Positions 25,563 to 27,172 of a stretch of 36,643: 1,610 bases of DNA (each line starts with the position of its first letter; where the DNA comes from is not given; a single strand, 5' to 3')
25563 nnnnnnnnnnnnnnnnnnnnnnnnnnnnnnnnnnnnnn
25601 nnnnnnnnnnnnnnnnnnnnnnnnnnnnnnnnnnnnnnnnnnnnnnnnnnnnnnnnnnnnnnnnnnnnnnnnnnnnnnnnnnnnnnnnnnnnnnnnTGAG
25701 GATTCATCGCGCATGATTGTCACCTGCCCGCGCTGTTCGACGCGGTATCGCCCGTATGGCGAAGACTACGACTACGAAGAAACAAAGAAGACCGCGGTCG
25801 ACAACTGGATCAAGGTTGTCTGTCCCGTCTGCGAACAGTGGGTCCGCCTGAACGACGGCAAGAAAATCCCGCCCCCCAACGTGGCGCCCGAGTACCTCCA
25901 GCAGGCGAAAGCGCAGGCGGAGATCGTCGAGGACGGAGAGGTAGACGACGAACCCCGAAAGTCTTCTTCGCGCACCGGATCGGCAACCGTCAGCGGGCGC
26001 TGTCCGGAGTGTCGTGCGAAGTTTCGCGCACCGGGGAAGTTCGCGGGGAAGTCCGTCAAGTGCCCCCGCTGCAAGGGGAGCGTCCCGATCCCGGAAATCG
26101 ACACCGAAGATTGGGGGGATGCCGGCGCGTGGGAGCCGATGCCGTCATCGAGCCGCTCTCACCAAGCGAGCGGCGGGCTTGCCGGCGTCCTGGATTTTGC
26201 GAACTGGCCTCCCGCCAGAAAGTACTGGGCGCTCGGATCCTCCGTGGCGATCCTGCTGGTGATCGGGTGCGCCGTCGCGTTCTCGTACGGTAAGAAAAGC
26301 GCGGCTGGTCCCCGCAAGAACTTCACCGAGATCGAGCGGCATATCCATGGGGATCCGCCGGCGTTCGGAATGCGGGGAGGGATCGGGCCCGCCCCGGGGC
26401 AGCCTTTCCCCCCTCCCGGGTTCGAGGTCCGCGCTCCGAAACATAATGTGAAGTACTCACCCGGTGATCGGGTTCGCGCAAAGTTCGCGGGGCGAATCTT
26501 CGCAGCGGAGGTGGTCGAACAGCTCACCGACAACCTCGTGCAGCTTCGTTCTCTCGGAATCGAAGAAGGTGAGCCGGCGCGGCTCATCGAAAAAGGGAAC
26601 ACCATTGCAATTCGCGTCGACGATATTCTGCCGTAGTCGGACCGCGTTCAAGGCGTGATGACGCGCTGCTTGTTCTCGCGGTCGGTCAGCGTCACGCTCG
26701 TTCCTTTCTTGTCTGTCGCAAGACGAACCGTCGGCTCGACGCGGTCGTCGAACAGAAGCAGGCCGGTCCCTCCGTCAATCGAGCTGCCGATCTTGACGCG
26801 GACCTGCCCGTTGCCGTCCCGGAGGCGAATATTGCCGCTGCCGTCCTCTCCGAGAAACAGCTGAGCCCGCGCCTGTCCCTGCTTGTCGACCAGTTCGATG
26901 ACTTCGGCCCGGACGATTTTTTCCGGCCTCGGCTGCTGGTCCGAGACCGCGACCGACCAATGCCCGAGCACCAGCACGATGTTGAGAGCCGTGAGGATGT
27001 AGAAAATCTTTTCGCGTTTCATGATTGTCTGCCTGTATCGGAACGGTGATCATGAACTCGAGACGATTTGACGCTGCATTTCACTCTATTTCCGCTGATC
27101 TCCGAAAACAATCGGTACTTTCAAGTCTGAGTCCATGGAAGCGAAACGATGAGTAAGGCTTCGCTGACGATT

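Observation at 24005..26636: Uncharacterised two-gene module: helical-repeat PD-(D/E)xK nuclease-fold protein coupled to a double zinc-ribbon / TM / Tudor-like protein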

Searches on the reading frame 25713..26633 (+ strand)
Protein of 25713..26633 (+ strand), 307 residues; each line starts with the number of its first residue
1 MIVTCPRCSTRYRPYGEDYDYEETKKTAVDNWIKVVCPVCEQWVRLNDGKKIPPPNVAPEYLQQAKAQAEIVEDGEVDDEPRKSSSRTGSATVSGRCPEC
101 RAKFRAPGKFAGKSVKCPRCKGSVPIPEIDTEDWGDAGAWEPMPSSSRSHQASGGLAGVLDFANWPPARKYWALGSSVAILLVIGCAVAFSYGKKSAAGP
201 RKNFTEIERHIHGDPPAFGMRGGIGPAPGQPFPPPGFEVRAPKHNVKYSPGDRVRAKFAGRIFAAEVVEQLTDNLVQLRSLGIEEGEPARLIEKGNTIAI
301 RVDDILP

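Call 3: search_protein_families(library=pfam, proteins=[window:25713-26633:+], max_evalue=1)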
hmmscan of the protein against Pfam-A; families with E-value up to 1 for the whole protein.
window:25713-26633:+ (307 aa): 21 families
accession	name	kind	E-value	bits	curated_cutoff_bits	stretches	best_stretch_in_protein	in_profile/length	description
PF13717.11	Zn_ribbon_4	-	0.0001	22.6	30.3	1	1-13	1-13/36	zinc-ribbon domain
PF13719.11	Zn_ribbon_5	-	0.0042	17.3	29.3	1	96-121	4-32/37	zinc-ribbon domain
PF01155.25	HypA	-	0.0091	16.5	28.9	1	91-122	67-94/112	Hydrogenase/urease nickel incorporation, metallochaperone, hypA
PF11672.13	DUF3268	-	0.014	16.2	28.4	1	2-70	2-69/121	zinc-finger-containing domain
PF24441.1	DUF7560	-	0.016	15.3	27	0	32-48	3-19/44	Family of unknown function (DUF7560)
PF18551.6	TackOD1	-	0.02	14.9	32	1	3-47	125-176/188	Thaumarchaeal output domain 1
PF21344.3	Zn_ribbon_LysW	-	0.024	14.7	27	0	96-120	2-27/46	Alpha-aminoadipate carrier protein LysW-like, globular domain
PF07191.17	Zn_ribbon_6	-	0.026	15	25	0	4-44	2-39/67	Double zinc ribbon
PF06800.18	Sugar_transport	-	0.03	14.2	26.3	1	142-196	84-137/280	Sugar transport protein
PF15777.11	Anti-TRAP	-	0.034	14.6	32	1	96-127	12-43/59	Tryptophan RNA-binding attenuator protein inhibitory protein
PF09723.15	Zn_ribbon_8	-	0.048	14.1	34.4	1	96-123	7-36/41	Zinc ribbon domain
PF25206.1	DUF7836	-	0.056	13.7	26.7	0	91-126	4-42/59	Domain of unknown function (DUF7836)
PF03811.18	Zn_ribbon_InsA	-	0.14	12.4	26.1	0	113-121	4-12/35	InsA N-terminal domain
PF14446.12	Prok-RING_1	-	0.16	12.4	29.1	0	2-12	20-30/54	Prokaryotic RING finger family 1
PF12773.13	DZR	-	0.25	12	27.3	0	97-125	15-35/45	Double zinc ribbon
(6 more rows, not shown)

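Call 4: search_protein_families(library=padloc, proteins=[window:25713-26633:+], max_evalue=1)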
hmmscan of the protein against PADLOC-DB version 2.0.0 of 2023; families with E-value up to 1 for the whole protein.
window:25713-26633:+ (307 aa): 0 families

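Call 5: search_protein_families(library=ncbifam, proteins=[window:25713-26633:+], max_evalue=1)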
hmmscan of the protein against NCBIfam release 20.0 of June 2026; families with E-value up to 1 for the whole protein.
window:25713-26633:+ (307 aa): 5 families
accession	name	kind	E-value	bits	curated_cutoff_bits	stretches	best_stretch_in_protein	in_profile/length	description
TIGR02098.1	MJ0042_CXXC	domain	0.00022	20.8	20.9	2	1-13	1-13/38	MJ0042-type zinc finger domain-containing protein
NF038384.1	zinc_YnfU_fam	subfamily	0.037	13.6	36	0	26-42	9-24/52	YnfU family zinc-binding protein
TIGR02605.1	CxxC_CxxC_SSSS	subfamily_domain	0.091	12.9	31.3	1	96-122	7-34/52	FmdB family zinc ribbon protein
NF033497.1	rubre_like_arch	subfamily_domain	0.14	11.9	32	0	87-105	9-27/34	rubrerythrin-like domain-containing protein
NF001638.0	PRK00418.1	equivalog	0.16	11.8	83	0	30-48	3-21/65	DNA gyrase inhibitor YacG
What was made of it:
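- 25713..26636 (+): Gene B, 307 aa: near-orphan membrane protein. Zn ribbon 1 is at 25713-25847, Zn ribbon 2 at 25986-26087, the TM helix at 26211-26291, then a Pro/Gly linker and a Tudor/SH3-like barrel at 26454-26627. MJ0042-type zinc finger scores 20.8 bits against a cut-off of 20.9, plus weak Zn_ribbon_4/5 hits (calls 3, 5).
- On MJ0042-type zinc finger (TIGR02098), gene B: The score is 20.8 bits (call 5).
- Closest known: MJ0042-type zinc-finger proteins. Same: The N-terminal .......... ribbon scores 20.8 bits against a cut-off of 20.9 (call 5).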

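Call 21: find_homologous_proteins(query=window:25713-26633:+, max_evalue=0.001)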
Query window:25713-26633:+ (307 aa): 3 proteins with E <= 0.001 among 2397 candidates.
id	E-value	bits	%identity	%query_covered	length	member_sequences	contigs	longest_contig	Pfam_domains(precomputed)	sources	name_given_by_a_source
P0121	5.6e-210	714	100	100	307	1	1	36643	-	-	-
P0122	1.8e-124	434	64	100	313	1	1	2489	-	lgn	-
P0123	5.2e-29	120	34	59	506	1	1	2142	-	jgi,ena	-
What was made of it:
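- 25713..26636 (+): Only 2 homologues (call 21).
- On Conserved two-gene module (A plus B): B has 2 homologues (call 21).
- Closest known: MJ0042-type zinc-finger proteins. Different: It is a membrane protein with essentially no relatives (call 21).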

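Call 22: find_encoding_contigs(protein=P0122, flank=5000, max_places=3)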
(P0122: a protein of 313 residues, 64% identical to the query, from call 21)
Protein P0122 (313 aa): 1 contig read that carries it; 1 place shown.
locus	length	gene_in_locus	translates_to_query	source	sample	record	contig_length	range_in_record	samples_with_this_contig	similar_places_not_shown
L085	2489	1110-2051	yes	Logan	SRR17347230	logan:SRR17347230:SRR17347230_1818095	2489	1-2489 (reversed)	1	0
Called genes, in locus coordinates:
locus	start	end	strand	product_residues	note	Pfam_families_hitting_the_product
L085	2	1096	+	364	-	?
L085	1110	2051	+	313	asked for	-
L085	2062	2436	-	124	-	-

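Call 23: find_encoding_contigs(protein=P0123, flank=5000, max_places=3)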
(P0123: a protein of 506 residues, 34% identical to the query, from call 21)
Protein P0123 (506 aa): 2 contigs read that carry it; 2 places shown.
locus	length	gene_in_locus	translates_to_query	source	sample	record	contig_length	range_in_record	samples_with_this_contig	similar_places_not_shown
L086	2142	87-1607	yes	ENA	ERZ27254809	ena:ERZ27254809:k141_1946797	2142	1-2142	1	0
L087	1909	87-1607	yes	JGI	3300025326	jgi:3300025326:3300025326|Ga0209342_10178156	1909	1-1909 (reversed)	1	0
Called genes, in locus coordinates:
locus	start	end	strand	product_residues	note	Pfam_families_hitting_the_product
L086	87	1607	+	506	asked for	-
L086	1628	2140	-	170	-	?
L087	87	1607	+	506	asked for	-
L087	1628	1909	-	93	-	?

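Call 57: predict_structure(alignment_id=A2)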
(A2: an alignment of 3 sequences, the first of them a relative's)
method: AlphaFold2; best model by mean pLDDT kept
length: 307 residues; sequences in the alignment: 3
mean_pLDDT: 59.7   pTM: 0.25
mean pLDDT of the five models: 59.7, 59.5, 58.5, 57.8, 56.8
residues with pLDDT >= 90: 0; 70-90: 99; 50-70: 105; < 50: 103
segments of 3 or more residues with pLDDT < 50: 25-31, 75-89, 131-158, 195-243
pLDDT, mean of each block of 10 residues (from residue 1): 71 61 48 65 67 58 64 50 39 68 67 73 69 39 36 44 64 74 73 47 42 38 37 41 63 82 84 82 61 71 80
secondary structure, 60 per line:
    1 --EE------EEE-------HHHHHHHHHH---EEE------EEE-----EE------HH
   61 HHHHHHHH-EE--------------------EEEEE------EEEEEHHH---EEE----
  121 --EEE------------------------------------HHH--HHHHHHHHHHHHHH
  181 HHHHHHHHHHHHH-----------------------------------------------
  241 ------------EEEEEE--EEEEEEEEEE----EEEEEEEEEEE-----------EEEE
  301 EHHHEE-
elements in order: E11-13 H21-30 E34-36 E43-45 H59-68 E92-96 E103-107 E114-116 E123-125 H167-193 E253-258 E261-270 E275-285 E297-301
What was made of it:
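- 25713..26636 (+): AF2 gives pLDDT about 80 for residues 250-305 (call 57).
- On Tudor / Royal family, gene B C-terminus: AF2 pLDDT is about 80 from a 3-sequence alignment (call 57).
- Checked: The model shows a TM helix at 167-193 (call 57).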

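Call 62: fold_search(model_id=the predicted structure, library=pdb)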
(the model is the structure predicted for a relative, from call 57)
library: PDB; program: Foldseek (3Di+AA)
matches with E <= 10: 532; with E <= 0.001: 0
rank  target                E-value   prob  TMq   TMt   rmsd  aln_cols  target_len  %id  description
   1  5m9n_B                5.0e-02  1.00  0.16  0.24   1.6        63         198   16  Crystal structure of human TDRD1 extended Tudor domain in complex with a symmetrically dimethylated E2F peptide (released 2016-11-16)
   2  5m9n_A                8.0e-02  1.00  0.17  0.25   2.6        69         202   16  Crystal structure of human TDRD1 extended Tudor domain in complex with a symmetrically dimethylated E2F peptide (released 2016-11-16)
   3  6kco_M                8.4e-02  1.00  0.16  0.55   2.0        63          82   22  Shuguo PWWP in complex with ssDNA (released 2020-07-01)
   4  4b9x                  9.5e-02  1.00  0.15  0.23   4.3        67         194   22  Structure of extended Tudor domain TD3 from mouse TDRD1 (released 2012-10-17)
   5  3lh0_A                9.5e-02  1.00  0.14  0.35   2.9        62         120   18  Crystal structure of the 53BP1 tandem tudor domain in complex with p53K372me2 (released 2010-03-23)
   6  1y71_A                1.1e-01  1.00  0.18  0.49   2.0        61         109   11  X-ray crystal structure of kinase-associated protein B from Bacillus cereus (released 2005-01-18)
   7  6kcp_A                1.1e-01  1.00  0.15  0.54   2.0        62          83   22  Shuguo PWWP in complex with ssDNA (released 2020-07-01)
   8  6mxx_C                1.3e-01  1.00  0.14  0.33   2.4        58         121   21  Structure of 53BP1 tandem Tudor domains in complex with small molecule UNC2991 (released 2019-11-27)
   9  2eqk_MODEL_1_A        1.3e-01  1.00  0.15  0.51   2.4        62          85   18  Solution structure of the TUDOR domain of Tudor domain-containing protein 4 (released 2007-10-02)
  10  1mhn                  1.3e-01  1.00  0.15  0.67   2.4        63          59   16  High resolution crystal structure of the SMN Tudor domain (released 2003-03-25)
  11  7w30_A                1.3e-01  0.99  0.14  0.63   2.7        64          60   16  Tudor domain of SMN in complex with a small molecule (released 2022-10-05)
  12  6kcp_B                1.5e-01  1.00  0.16  0.54   2.0        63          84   22  Shuguo PWWP in complex with ssDNA (released 2020-07-01)
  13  1y71_B                1.6e-01  1.00  0.18  0.47   2.4        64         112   11  X-ray crystal structure of kinase-associated protein B from Bacillus cereus (released 2005-01-18)
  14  4db1_A                1.6e-01  0.99  0.13  0.06   7.1        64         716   12  Cardiac human myosin S1dC, beta isoform complexed with Mn-AMPPNP (released 2012-01-25)
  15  9kn9_A                1.6e-01  0.93  0.14  0.30   3.6        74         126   15  NSD2-PWWP1 domain bound with compound 1. (released 2025-11-26)
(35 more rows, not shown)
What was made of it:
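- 25713..26636 (+): Foldseek top hits are Tudor, PWWP and KapB (call 62).
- Closest known: MJ0042-type zinc-finger proteins. Same: The C-terminal barrel superposes on TDRD1, 53BP1, SMN and PHF20 Tudor domains at about 2 A over about 60 columns (call 62).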

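Call 78: search_protein_families(library=phrogs, proteins=[window:25713-26633:+], max_evalue=0.01)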
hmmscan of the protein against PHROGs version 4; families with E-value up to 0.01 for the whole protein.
window:25713-26633:+ (307 aa): 2 families
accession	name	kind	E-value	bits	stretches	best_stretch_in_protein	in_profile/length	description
phrog_6417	-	other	0.00063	20.6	1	96-121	9-34/68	translational regulator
phrog_5602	-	unknown function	0.0023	18.6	0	3-46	19-54/60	-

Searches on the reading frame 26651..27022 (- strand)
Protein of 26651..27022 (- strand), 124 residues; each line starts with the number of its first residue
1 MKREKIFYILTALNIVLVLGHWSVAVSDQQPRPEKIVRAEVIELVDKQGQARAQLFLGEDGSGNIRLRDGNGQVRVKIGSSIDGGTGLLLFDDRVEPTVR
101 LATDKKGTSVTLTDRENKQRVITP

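Call 3: search_protein_families(library=pfam, proteins=[window:26651-27022:-], max_evalue=1)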
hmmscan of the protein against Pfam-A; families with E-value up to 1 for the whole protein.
window:26651-27022:- (124 aa): 0 families

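Call 4: search_protein_families(library=padloc, proteins=[window:26651-27022:-], max_evalue=1)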
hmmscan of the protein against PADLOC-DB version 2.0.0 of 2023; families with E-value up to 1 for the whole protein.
window:26651-27022:- (124 aa): 0 families

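Call 5: search_protein_families(library=ncbifam, proteins=[window:26651-27022:-], max_evalue=1)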
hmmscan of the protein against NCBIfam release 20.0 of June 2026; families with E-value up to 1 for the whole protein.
window:26651-27022:- (124 aa): 1 family
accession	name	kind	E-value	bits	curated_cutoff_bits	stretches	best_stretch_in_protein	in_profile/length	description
TIGR02514.1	type_III_yscP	equivalog_domain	0.12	12.5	76.5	1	41-96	34-87/129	type III secretion system needle length determinant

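Call 78: search_protein_families(library=phrogs, proteins=[window:26651-27022:-], max_evalue=0.01)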
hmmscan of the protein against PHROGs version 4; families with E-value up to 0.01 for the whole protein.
window:26651-27022:- (124 aa): 0 families
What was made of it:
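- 26648..27022 (-): ORF C, 124 aa: small protein anchored by an N-terminal hydrophobic helix, convergent with B. It is present or absent together with B. No family (calls 3-5, 78).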
